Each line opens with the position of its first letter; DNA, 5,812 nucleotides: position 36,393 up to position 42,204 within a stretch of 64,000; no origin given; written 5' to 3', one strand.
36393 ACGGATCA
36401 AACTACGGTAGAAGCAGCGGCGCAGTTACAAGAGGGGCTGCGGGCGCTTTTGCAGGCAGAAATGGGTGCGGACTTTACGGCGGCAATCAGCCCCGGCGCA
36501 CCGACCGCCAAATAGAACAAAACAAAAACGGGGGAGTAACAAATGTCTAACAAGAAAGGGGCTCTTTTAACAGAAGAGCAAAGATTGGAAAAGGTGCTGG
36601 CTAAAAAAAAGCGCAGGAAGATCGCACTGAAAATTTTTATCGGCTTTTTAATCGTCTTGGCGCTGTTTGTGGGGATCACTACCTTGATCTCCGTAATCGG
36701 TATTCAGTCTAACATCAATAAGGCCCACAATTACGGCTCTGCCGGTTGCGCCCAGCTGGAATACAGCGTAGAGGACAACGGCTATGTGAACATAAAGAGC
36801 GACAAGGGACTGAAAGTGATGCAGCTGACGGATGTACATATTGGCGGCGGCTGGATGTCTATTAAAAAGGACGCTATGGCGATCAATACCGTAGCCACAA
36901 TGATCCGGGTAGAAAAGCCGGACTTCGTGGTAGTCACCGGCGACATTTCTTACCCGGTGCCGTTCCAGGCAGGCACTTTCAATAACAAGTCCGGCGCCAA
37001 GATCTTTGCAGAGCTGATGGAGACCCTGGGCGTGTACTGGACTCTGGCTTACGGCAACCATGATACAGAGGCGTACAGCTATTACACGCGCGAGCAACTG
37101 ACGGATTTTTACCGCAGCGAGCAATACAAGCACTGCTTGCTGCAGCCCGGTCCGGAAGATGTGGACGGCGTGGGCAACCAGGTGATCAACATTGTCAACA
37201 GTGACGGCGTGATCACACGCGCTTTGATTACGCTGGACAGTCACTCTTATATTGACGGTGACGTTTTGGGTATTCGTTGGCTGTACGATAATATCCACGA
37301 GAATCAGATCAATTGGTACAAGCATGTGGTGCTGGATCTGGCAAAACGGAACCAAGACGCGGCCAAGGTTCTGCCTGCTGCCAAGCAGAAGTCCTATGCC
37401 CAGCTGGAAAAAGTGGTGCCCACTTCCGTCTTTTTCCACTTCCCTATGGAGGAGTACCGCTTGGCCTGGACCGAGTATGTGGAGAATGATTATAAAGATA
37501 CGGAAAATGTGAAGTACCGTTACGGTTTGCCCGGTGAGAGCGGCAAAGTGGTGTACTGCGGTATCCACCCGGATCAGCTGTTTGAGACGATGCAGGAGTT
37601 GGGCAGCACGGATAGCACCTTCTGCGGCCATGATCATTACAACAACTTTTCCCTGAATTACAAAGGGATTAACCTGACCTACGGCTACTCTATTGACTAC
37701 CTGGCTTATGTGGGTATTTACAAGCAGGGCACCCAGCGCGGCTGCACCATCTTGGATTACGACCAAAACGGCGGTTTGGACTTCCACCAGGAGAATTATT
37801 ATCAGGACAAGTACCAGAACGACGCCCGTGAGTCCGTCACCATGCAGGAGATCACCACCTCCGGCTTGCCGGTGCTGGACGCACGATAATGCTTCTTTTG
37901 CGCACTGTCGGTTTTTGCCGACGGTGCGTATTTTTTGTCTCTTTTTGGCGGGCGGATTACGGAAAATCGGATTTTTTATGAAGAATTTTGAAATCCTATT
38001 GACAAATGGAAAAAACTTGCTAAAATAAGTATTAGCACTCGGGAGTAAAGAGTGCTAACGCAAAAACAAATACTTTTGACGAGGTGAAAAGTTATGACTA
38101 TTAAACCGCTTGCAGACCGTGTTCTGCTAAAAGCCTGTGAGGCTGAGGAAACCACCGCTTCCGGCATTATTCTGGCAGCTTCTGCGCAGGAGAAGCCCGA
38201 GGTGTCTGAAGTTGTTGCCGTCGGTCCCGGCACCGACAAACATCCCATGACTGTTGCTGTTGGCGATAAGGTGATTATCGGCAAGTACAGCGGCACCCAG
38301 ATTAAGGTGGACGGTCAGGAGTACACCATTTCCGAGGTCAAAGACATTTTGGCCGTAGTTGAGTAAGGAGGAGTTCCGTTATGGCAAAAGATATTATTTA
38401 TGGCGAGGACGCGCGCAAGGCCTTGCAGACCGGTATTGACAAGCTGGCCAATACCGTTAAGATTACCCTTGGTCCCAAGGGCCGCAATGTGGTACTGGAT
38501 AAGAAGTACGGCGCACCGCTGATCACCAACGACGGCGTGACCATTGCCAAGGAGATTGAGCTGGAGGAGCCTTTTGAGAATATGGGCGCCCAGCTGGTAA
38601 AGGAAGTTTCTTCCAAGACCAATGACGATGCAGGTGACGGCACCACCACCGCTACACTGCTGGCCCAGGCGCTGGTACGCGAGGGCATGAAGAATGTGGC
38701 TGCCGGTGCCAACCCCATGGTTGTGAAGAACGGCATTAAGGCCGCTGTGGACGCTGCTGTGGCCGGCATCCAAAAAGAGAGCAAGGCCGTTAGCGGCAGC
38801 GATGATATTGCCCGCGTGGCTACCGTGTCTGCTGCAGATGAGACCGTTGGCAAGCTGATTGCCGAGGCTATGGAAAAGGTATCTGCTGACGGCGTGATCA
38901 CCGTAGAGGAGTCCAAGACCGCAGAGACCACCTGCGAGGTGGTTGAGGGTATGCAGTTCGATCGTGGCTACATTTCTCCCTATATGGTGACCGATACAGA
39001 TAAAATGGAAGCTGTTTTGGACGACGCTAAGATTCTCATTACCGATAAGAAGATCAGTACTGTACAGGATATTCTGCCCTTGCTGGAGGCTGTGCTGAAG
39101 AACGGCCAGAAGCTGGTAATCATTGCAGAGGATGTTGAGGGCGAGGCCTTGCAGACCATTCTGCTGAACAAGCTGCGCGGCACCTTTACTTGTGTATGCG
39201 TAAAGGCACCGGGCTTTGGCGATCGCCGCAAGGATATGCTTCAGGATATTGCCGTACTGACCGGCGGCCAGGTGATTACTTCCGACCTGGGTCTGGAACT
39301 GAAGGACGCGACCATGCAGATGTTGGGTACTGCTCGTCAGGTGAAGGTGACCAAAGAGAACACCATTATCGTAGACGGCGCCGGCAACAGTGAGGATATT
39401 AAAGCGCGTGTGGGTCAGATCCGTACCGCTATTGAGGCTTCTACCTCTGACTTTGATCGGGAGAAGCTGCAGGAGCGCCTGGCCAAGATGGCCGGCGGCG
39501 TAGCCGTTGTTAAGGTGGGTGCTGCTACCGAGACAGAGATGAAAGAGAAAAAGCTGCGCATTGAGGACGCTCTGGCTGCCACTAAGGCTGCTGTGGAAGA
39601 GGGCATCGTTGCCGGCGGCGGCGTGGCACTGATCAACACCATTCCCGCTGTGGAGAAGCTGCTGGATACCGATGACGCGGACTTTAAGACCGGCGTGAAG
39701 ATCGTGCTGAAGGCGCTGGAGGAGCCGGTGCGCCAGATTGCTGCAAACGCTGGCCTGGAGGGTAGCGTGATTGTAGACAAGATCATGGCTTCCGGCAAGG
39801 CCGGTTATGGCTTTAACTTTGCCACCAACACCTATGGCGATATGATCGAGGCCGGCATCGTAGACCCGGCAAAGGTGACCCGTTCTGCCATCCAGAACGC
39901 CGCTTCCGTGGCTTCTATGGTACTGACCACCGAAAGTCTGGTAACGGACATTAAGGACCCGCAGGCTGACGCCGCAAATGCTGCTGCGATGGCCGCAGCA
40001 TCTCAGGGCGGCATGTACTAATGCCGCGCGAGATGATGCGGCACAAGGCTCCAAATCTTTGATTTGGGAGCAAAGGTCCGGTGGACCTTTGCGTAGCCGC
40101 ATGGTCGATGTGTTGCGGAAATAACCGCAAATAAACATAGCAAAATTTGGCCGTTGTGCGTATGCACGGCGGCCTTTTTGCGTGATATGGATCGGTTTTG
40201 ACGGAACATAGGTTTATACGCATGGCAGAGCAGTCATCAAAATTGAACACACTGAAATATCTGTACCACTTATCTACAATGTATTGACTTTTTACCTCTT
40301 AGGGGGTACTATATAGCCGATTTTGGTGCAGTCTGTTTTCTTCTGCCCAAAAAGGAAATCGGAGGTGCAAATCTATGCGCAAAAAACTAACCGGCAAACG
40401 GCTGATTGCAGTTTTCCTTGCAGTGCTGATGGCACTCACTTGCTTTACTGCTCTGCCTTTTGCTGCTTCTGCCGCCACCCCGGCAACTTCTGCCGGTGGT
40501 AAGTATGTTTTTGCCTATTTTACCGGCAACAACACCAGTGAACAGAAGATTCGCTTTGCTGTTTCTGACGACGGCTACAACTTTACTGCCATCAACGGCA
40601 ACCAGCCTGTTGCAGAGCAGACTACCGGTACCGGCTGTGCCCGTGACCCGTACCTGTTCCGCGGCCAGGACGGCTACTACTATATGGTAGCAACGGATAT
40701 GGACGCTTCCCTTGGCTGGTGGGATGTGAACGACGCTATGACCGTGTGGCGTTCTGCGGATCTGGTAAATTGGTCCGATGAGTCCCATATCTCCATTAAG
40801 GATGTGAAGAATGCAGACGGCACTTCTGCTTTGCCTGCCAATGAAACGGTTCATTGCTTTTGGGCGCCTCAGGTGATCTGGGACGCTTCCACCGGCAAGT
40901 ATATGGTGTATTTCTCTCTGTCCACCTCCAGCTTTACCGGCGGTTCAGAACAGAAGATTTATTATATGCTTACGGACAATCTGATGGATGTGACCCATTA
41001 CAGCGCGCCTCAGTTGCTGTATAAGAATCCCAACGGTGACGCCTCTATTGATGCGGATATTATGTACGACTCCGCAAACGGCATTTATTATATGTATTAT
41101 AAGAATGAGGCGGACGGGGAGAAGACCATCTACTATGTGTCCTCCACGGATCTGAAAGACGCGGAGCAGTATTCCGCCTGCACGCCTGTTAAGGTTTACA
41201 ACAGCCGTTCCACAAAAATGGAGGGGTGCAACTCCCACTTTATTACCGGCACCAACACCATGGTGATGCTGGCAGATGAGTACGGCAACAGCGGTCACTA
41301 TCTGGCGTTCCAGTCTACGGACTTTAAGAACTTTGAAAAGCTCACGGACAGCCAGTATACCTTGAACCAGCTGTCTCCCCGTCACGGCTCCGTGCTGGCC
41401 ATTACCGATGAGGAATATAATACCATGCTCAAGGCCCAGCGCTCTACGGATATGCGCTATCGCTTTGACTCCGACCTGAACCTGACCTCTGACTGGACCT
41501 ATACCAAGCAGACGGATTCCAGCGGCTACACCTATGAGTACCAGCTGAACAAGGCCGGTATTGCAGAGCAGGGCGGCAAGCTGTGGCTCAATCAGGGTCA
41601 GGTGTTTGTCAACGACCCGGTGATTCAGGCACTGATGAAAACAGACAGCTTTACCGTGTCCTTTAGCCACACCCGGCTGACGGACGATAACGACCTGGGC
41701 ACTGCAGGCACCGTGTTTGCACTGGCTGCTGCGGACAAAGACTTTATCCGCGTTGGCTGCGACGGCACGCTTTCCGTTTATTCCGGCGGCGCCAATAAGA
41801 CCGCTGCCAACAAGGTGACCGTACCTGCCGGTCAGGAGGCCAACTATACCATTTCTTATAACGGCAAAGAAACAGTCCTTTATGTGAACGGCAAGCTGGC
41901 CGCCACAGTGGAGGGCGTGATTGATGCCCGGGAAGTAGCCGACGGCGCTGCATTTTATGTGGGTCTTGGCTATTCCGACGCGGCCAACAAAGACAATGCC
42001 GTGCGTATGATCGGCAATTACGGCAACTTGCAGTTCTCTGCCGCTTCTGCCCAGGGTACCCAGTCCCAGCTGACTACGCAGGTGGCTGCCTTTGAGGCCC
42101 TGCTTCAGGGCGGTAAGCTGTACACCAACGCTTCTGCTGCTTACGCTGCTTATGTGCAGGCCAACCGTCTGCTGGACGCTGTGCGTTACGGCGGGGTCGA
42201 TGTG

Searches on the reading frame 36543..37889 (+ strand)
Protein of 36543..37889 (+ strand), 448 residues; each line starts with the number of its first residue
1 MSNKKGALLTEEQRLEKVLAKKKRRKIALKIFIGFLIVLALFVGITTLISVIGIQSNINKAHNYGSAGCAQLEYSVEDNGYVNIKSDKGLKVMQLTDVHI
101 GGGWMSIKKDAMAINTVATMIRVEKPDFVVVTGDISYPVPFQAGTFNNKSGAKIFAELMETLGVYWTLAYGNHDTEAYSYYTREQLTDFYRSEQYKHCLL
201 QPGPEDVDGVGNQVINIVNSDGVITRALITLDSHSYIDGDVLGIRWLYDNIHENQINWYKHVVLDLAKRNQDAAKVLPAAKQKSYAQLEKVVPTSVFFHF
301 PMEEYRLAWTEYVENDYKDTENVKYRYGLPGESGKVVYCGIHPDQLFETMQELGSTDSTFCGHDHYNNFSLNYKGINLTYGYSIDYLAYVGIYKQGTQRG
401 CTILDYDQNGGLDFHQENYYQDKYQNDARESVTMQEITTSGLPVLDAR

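Call 6: search_protein_families(library=ncbifam, proteins=[window:36543-37889:+], max_evalue=1)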
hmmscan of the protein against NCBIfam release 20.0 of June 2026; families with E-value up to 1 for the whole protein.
window:36543-37889:+ (448 aa): 6 families
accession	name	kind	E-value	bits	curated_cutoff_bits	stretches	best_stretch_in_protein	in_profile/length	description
NF010008.0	PRK13481.1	equivalog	0.0012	18.2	270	1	13-51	28-66/269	glycosyltransferase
TIGR00619.1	sbcd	subfamily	0.0018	18.1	77.65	1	90-178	1-90/252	exonuclease subunit SbcD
NF045846.1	MSC0882_dom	subfamily_domain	0.0037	16.5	60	1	20-68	41-89/244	MSC_0882 family membrane protein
TIGR04123.1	P_estr_lig_assc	hypoth_equivalog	0.021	14.2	150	1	108-179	47-113/207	ligase-associated DNA damage response endonuclease PdeM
NF041753.2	sbcd_Staph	equivalog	0.048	12.5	480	1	91-179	2-91/375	exonuclease subunit SbcD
NF007427.0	PRK09971.1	equivalog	0.13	11.5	287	1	79-115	132-168/292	xanthine dehydrogenase FAD-binding subunit XdhB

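Call 7: search_protein_families(library=pfam, proteins=[window:36543-37889:+], max_evalue=1)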
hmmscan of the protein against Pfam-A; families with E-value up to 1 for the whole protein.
window:36543-37889:+ (448 aa): 2 families
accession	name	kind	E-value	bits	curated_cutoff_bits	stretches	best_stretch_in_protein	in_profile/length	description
PF00149.33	Metallophos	-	6.3e-08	33.7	21.5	1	90-261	1-142/191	Calcineurin-like phosphoesterase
PF13800.11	Sigma_reg_N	-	0.13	13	26.3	0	19-51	3-36/91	Sigma factor regulator N-terminal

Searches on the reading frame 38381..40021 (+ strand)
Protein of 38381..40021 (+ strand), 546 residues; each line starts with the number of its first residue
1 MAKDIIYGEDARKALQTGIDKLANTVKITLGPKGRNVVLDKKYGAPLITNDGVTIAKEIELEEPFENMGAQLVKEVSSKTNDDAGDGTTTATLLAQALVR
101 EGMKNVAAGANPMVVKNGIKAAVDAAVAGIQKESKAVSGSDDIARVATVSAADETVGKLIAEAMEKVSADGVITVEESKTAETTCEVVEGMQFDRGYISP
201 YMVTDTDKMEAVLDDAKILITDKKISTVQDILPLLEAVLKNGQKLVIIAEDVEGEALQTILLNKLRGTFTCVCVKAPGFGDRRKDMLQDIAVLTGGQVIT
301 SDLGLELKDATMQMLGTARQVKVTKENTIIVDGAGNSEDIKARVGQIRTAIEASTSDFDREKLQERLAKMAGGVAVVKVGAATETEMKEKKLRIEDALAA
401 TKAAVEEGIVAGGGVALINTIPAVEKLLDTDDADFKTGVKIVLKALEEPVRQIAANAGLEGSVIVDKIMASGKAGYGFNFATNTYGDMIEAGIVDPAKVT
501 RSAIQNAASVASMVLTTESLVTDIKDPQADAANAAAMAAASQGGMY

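Call 6: search_protein_families(library=ncbifam, proteins=[window:38381-40021:+], max_evalue=1)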
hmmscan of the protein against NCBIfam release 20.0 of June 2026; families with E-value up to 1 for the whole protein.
window:38381-40021:+ (546 aa): 19 families
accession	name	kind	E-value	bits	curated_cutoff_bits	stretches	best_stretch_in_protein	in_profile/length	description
NF000592.1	PRK00013.1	subfamily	3.3e-250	831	397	1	2-524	1-523/524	chaperonin GroEL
TIGR02348.1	GroEL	equivalog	1.5e-244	812.4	582.1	1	2-526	1-525/526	chaperonin GroEL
NF009488.0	PRK12850.1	subfamily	1.3e-239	796.2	475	1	1-539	2-539/544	chaperonin GroEL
NF009489.0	PRK12851.1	subfamily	1.3e-239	796.1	464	1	1-536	2-536/541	chaperonin GroEL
NF009487.0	PRK12849.1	subfamily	1.7e-238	792.3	352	1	1-537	1-534/543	chaperonin GroEL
NF010704.0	PRK14104.1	subfamily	4e-216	718.5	1041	1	2-545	3-544/546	chaperonin GroEL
NF038369.1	GroEL3_Chlamy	exception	5.4e-78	262.8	600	1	10-519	11-504/506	variant chaperonin GroEL3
NF038370.1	GroEL2_Chlamy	exception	9.6e-48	163.1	600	1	26-518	26-516/533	variant chaperonin GroEL2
NF041083.2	thermosome_beta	equivalog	4e-31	108.6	400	2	8-184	15-188/520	thermosome subunit beta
NF041082.2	thermosome_alpha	equivalog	2.8e-30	105.7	450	1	7-520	14-515/519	thermosome subunit alpha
TIGR02339.1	thermosome_arch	subfamily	3.7e-28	98.6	671.1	2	8-337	14-364/521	thermosome subunit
TIGR02342.1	chap_CCT_delta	equivalog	1.9e-25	89.4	695.35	2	11-182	10-178/517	T-complex protein 1 subunit delta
TIGR02345.1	chap_CCT_eta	equivalog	9.1e-24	83.6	669.2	2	20-179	28-183/523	T-complex protein 1 subunit eta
TIGR02341.1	chap_CCT_beta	equivalog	2.4e-22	79.3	522.15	2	8-178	12-184/519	T-complex protein 1 subunit beta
TIGR02343.1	chap_CCT_epsi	equivalog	3.6e-22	78.7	710.5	2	6-179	23-195/532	T-complex protein 1 subunit epsilon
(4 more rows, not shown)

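Call 7: search_protein_families(library=pfam, proteins=[window:38381-40021:+], max_evalue=1)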
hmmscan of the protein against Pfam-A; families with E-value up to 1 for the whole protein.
window:38381-40021:+ (546 aa): 1 family
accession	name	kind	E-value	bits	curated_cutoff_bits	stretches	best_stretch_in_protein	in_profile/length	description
PF00118.29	Cpn60_TCP1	-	3.5e-78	263.9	34.3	1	22-523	1-488/490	TCP-1/cpn60 chaperonin family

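Call 48: list_cluster_members(proteins=[window:38381-40018:+, window:45095-46441:+, window:44677-44817:+, window:40375-44661:+])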
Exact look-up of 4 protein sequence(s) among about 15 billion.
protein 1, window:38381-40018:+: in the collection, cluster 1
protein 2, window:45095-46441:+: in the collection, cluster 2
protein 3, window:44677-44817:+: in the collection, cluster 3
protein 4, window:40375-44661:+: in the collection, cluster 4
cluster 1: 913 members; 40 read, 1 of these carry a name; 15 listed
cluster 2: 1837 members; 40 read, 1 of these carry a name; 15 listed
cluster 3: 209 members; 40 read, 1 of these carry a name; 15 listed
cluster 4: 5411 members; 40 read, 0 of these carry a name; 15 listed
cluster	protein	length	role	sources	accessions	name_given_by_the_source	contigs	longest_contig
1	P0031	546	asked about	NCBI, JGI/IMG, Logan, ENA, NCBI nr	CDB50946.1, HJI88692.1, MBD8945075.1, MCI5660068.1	MAG: chaperonin GroEL [Anaerovoracaceae bacterium] | chaperonin GroEL | chaperonin GroEL [Oscillospiraceae bacterium]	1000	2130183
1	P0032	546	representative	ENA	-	-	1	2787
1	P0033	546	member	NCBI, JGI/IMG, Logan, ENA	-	-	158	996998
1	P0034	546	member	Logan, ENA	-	-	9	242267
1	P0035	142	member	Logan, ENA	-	-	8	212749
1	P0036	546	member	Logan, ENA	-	-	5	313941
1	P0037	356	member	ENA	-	-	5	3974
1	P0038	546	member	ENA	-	-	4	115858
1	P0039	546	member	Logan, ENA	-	-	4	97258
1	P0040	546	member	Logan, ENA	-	-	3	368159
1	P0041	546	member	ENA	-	-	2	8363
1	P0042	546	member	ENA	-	-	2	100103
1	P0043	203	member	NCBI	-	-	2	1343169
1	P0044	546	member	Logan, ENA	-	-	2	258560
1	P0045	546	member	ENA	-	-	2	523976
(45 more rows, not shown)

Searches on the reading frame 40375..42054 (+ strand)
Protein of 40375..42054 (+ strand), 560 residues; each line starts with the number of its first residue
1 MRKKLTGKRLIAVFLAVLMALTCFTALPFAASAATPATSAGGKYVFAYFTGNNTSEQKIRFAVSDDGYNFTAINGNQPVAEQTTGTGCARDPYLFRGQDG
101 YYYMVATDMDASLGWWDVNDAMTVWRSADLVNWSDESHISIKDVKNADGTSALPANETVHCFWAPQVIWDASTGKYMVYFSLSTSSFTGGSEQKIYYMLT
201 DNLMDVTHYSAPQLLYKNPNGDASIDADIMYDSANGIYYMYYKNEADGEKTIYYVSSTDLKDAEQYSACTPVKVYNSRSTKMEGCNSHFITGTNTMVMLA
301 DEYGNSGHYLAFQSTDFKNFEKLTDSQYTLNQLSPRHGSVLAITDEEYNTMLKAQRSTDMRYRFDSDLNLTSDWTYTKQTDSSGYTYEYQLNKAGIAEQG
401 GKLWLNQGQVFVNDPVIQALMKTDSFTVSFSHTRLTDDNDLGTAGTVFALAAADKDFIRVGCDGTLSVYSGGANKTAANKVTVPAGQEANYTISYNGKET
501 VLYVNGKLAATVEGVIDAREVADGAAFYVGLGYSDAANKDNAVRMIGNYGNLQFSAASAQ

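Call 70: find_homologous_proteins(query=window:40375-42054:+, max_evalue=1e-10)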
Query window:40375-42054:+ (560 aa): 301 proteins with E <= 1e-10 among 8000 candidates; the best 120 are listed.
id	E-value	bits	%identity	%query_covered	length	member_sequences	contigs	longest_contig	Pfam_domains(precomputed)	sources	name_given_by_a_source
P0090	3.7e-272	922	98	73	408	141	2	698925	PF22847.3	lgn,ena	-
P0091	2.5e-102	362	38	98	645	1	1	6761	PF22847.3,PF13385.14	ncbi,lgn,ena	-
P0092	3.1e-95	338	97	28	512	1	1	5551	PF22847.3,PF13385.14,PF08522.17,PF04616.21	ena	-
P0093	1.2e-90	323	35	95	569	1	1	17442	PF22847.3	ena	-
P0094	7.2e-87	310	48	57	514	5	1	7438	PF22847.3,PF14587.12,PF17189.11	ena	-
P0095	2.0e-79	286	47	57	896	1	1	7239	PF22847.3,PF14587.12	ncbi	-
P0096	7.4e-79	284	46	56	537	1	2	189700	PF22847.3,PF25788.3,PF00041.28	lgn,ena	-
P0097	2.6e-75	272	45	62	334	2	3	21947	PF22847.3,PF04616.21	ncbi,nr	ncbi:MAG: glycoside hydrolase family 43 protein [Faecalibacterium sp.]|nr:glycoside hydrolase family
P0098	5.4e-73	265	45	57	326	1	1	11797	PF22847.3,PF04616.21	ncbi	ncbi:MAG: glycoside hydrolase family 43 protein [Eubacterium sp.]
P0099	1.4e-72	263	44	61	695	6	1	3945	PF22847.3,PF04616.21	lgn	-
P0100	5.2e-71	258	45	57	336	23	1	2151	PF22847.3,PF00251.27,PF04616.21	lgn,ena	-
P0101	6.2e-71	258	42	62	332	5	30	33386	PF22847.3,PF04616.21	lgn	-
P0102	7.5e-71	258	43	62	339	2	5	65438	PF22847.3,PF04616.21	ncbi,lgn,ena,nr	ncbi:MAG: glycoside hydrolase family 43 protein [Clostridia bacterium]|nr:glycoside hydrolase family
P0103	1.3e-70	257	43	61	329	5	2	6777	PF22847.3,PF04616.21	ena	-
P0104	5.6e-69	251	45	57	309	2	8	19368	PF22847.3,PF04616.21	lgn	-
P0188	6.1e-55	205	31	70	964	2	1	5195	PF22847.3,PF04616.21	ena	-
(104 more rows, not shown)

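Call 71: find_encoding_contigs(protein=P0091, flank=6000, max_places=2)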
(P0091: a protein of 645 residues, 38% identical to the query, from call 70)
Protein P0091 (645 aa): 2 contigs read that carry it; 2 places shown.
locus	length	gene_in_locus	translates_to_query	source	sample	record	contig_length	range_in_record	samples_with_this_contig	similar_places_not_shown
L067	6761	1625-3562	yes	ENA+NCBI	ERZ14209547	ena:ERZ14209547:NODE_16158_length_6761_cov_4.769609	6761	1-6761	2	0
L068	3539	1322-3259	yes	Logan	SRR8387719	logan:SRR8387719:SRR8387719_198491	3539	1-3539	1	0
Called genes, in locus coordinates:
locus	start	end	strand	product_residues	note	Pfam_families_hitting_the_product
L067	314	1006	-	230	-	PF00877:NLPC_P60 (weak)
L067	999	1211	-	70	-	-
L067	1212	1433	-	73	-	-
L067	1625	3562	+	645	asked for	PF22847:Glyco_hydro_43_rel, PF13385:Laminin_G_3 (weak)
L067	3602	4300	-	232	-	-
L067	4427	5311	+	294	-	PF00480:ROK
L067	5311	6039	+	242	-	PF03591:AzlC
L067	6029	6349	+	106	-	PF05437:AzlD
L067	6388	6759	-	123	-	?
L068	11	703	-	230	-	PF00877:NLPC_P60 (weak)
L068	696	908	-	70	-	-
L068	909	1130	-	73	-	-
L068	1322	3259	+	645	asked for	PF22847:Glyco_hydro_43_rel, PF13385:Laminin_G_3 (weak)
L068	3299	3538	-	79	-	?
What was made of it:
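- A GH43_rel+LamG homologue that lacks the long C-terminal part (L067) has no such ORF (call 71).
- Tried and rejected: L067/L068 (645 aa, no long C-terminal part) have no downstream small ORF (call 71).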

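Call 72: find_encoding_contigs(protein=P0093, flank=6000, max_places=2)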
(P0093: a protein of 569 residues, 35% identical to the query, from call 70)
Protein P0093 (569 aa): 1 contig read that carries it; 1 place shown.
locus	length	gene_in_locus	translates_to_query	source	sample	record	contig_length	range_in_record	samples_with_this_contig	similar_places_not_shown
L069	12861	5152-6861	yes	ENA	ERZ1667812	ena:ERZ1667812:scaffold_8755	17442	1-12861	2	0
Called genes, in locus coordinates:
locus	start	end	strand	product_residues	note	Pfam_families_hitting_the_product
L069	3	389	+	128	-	?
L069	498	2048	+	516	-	PF07690:MFS_1, PF13347:MFS_2, PF07690:MFS_1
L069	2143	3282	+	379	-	PF02646:RmuC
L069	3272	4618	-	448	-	PF01554:MatE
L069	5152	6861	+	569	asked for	PF22847:Glyco_hydro_43_rel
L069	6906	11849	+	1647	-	-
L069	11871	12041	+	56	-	-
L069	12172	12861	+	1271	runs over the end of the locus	PF02368:Big_2, PF25354:Ig_NUP210_16th (faint)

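Call 76: search_protein_families(library=ncbifam, proteins=[L069:6906-11846:+], max_evalue=1)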
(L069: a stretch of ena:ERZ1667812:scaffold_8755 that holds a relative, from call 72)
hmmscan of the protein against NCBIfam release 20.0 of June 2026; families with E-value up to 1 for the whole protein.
L069:6906-11846:+ (1647 aa): 0 families

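Call 82: find_encoding_contigs(protein=P0188, flank=6000, max_places=3)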
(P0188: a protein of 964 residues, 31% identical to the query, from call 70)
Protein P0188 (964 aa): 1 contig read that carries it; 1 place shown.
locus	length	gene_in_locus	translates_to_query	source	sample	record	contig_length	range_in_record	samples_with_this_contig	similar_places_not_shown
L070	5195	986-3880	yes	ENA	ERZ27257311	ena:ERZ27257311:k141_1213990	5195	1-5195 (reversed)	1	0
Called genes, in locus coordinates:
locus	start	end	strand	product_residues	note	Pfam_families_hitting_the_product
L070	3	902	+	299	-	?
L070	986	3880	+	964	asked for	PF22847:Glyco_hydro_43_rel, PF04616:Glyco_hydro_43, PF22847:Glyco_hydro_43_rel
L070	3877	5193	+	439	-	?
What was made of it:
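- Tried and rejected: L070 was uninformative (call 82).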
